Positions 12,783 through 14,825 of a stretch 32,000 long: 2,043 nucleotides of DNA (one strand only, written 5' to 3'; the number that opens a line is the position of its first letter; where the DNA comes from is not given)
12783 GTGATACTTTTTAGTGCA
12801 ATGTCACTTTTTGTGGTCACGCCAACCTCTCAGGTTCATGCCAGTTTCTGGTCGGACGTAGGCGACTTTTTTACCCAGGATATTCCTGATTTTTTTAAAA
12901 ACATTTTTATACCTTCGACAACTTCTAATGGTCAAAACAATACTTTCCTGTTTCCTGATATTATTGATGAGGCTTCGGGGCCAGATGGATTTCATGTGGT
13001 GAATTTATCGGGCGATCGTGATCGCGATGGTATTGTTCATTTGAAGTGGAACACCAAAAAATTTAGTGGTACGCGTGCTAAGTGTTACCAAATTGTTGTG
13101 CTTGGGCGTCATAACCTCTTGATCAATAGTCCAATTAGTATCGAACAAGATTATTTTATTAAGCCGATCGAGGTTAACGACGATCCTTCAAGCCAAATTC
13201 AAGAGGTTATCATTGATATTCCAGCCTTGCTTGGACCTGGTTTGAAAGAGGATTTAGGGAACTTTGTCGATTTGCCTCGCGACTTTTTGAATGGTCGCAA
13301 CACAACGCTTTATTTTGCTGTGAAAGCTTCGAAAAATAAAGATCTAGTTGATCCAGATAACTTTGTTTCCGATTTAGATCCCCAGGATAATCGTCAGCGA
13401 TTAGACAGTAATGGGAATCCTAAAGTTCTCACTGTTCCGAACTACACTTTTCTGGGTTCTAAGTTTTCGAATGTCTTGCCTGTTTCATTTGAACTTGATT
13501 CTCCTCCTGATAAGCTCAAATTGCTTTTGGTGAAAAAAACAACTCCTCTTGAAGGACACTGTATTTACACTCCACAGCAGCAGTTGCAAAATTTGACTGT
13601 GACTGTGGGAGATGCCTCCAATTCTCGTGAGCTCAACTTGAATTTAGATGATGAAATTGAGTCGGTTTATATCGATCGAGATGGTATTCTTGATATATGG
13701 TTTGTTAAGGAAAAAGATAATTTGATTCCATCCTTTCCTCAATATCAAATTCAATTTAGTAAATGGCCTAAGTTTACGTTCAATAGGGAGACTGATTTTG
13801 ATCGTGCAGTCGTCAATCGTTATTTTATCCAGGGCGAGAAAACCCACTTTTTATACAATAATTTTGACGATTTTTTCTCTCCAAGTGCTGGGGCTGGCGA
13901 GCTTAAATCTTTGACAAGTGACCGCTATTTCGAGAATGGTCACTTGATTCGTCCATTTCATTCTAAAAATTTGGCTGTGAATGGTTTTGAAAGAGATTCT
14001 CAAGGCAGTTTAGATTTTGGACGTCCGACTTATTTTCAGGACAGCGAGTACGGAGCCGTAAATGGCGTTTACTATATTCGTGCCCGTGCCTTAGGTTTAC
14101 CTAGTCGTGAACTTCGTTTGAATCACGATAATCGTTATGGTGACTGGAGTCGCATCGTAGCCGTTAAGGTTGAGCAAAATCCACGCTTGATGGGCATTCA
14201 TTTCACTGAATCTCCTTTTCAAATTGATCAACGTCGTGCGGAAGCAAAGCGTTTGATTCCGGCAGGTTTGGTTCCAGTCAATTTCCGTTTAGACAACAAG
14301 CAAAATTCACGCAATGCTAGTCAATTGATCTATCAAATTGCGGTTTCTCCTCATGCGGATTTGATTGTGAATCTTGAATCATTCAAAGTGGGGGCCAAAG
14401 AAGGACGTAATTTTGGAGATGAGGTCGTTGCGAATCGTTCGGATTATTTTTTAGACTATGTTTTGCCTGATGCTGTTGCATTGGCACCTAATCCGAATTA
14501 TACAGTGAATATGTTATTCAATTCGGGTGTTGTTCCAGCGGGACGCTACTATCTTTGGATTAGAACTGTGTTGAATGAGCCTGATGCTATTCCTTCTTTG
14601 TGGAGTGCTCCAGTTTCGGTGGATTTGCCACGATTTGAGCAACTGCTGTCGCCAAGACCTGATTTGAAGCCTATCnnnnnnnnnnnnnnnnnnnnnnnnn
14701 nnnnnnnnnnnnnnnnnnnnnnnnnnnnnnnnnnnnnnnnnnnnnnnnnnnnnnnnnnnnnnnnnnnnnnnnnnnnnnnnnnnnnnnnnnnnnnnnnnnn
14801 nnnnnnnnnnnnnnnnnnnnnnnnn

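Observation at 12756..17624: Giant secreted protein of about 8 ancient Fn3-like modules with no recognisable catalytic, anchoring or sorting domain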

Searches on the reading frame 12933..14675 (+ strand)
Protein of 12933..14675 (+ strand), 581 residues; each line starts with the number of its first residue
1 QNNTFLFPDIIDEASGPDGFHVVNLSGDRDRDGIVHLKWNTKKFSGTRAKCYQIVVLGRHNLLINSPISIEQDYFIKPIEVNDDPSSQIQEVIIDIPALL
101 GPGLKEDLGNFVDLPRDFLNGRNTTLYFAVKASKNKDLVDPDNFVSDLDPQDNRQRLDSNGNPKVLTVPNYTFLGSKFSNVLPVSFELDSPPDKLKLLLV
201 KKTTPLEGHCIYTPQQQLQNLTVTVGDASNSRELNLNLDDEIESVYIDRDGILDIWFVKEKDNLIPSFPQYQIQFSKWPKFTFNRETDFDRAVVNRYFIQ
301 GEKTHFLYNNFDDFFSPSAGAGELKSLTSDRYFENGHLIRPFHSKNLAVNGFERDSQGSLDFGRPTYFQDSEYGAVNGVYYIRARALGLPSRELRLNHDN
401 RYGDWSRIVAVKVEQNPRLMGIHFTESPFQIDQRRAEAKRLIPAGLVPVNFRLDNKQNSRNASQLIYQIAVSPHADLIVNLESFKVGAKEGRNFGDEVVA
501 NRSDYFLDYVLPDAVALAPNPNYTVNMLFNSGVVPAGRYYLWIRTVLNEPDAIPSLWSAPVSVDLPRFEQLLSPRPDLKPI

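Call 54: predict_structure(alignment_id=A4)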
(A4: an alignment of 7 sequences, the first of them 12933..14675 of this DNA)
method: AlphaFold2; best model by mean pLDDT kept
length: 581 residues; sequences in the alignment: 7
mean_pLDDT: 64.7   pTM: 0.54
mean pLDDT of the five models: 64.7, 64.7, 64.4, 57.8, 55.9
residues with pLDDT >= 90: 3; 70-90: 282; 50-70: 162; < 50: 134
segments of 3 or more residues with pLDDT < 50: 1-12, 103-107, 206-210, 279-296, 299-302, 308-340, 390-399, 480-503, 516-519, 530-532, 569-581
pLDDT, mean of each block of 10 residues (from residue 1): 29 63 65 82 85 87 69 76 86 80 49 73 86 77 71 67 71 82 81 80 53 69 63 69 77 75 70 66 43 45 48 31 30 38 62 64 59 62 73 43 79 73 84 80 81 65 70 67 30 23 60 55 66 69 76 76 70 37 38
secondary structure, 60 per line:
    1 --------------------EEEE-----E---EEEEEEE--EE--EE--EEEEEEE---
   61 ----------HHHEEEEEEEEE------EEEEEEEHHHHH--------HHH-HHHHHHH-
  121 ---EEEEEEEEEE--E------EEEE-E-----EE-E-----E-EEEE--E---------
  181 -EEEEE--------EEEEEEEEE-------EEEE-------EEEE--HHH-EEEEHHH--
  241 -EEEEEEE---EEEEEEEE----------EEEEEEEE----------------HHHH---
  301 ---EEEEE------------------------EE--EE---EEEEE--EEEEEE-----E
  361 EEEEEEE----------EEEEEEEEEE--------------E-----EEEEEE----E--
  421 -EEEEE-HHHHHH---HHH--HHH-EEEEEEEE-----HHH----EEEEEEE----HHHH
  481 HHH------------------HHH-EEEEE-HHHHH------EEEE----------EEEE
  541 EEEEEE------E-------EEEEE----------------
elements in order: E21-24 E34-40 E51-57 E74-82 E89-95 H96-100 H113-119 E124-133 E143-146 E165-168 E182-186 E195-203 E211-214 E222-225 E232-235 E242-248 E252-259 E270-277 H294-297 E304-308 E342-346 E349-354 E360-367 E378-387 E408-413 E422-426 H428-433 E446-453 E466-472 H477-483 E506-510 H512-516 E523-526 E537-546 E561-565

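Call 57: fold_search(model_id=the predicted structure, library=pdb)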
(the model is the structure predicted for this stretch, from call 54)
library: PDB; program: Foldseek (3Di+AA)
matches with E <= 10: 1265; with E <= 0.001: 186
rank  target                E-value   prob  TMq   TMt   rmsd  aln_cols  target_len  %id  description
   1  8xk1_B                1.8e-09  1.00  0.14  0.11  29.2       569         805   10  Cryo-EM structure of human insulin receptor bound to 4 IGF-I (released 2024-12-25)
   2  8eyx_B                3.6e-09  1.00  0.14  0.12  26.5       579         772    9  Cryo-EM structure of 4 insulins bound full-length mouse IR mutant with physically decoupled alpha CTs (C684S/C685S/C68 (released 2022-11-09)
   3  8xk1_A                9.2e-09  1.00  0.14  0.11  28.5       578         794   10  Cryo-EM structure of human insulin receptor bound to 4 IGF-I (released 2024-12-25)
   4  8eyy_A                1.6e-08  1.00  0.15  0.12  26.6       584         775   10  Cryo-EM structure of 4 insulins bound full-length mouse IR mutant with physically decoupled alpha CTs (C684S/C685S/C68 (released 2022-11-09)
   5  7tyj_B                1.7e-08  1.00  0.15  0.22  23.0       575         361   10  Cryo-EM Structure of insulin receptor-related receptor (IRR) in apo-state captured at pH 7. The 3D refinement was focu (released 2023-02-15)
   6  6pxv_A                1.9e-08  1.00  0.15  0.11  26.9       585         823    9  Cryo-EM structure of full-length insulin receptor bound to 4 insulin. 3D refinement was focused on the extracellular r (released 2019-09-04)
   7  4zxb_E                2.0e-08  1.00  0.14  0.11  23.3       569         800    9  Structure of the human insulin receptor ectodomain, IRDeltabeta construct, in complex with four Fab molecules (released 2016-02-24)
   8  7sl2_A                2.4e-08  1.00  0.15  0.12  28.7       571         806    9  Full-length insulin receptor bound with site 2 binding deficient mutant insulin (A-L13R) -- asymmetric conformation (released 2022-03-30)
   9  7ndg_B                3.0e-08  1.00  0.15  0.26  18.9       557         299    9  Cryo-EM structure of the ternary complex between Netrin-1, Neogenin and Repulsive Guidance Molecule B (released 2021-03-31)
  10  7v3p_A                3.3e-08  1.00  0.15  0.11  24.0       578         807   10  Cryo-EM structure of the IGF1R/insulin complex (released 2022-08-17)
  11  7yq3_E                3.9e-08  1.00  0.16  0.12  22.0       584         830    9  human insulin receptor bound with A43 DNA aptamer and insulin (released 2022-11-09)
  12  7sl3_A                6.8e-08  1.00  0.15  0.12  28.1       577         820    9  Full-length insulin receptor bound with site 2 binding deficient mutant insulin (A-L13R) -- symmetric conformation (released 2022-03-30)
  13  7tym_A                7.2e-08  1.00  0.15  0.12  21.7       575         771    8  Cryo-EM Structure of insulin receptor-related receptor (IRR) in active-state captured at pH 9. The 3D refinement was a (released 2023-02-15)
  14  8eyx_A                7.6e-08  1.00  0.15  0.11  24.9       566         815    9  Cryo-EM structure of 4 insulins bound full-length mouse IR mutant with physically decoupled alpha CTs (C684S/C685S/C68 (released 2022-11-09)
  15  7tyk_A                8.5e-08  1.00  0.15  0.12  23.4       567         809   10  Cryo-EM Structure of insulin receptor-related receptor (IRR) in apo-state captured at pH 7. The 3D refinement was appl (released 2023-02-15)
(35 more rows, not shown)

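Call 77: search_solved_structures(query=A4, max_evalue=10)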
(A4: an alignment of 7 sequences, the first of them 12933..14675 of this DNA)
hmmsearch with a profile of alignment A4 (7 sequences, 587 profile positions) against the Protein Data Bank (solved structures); distinct sequences matched with E-value up to 10: 0.
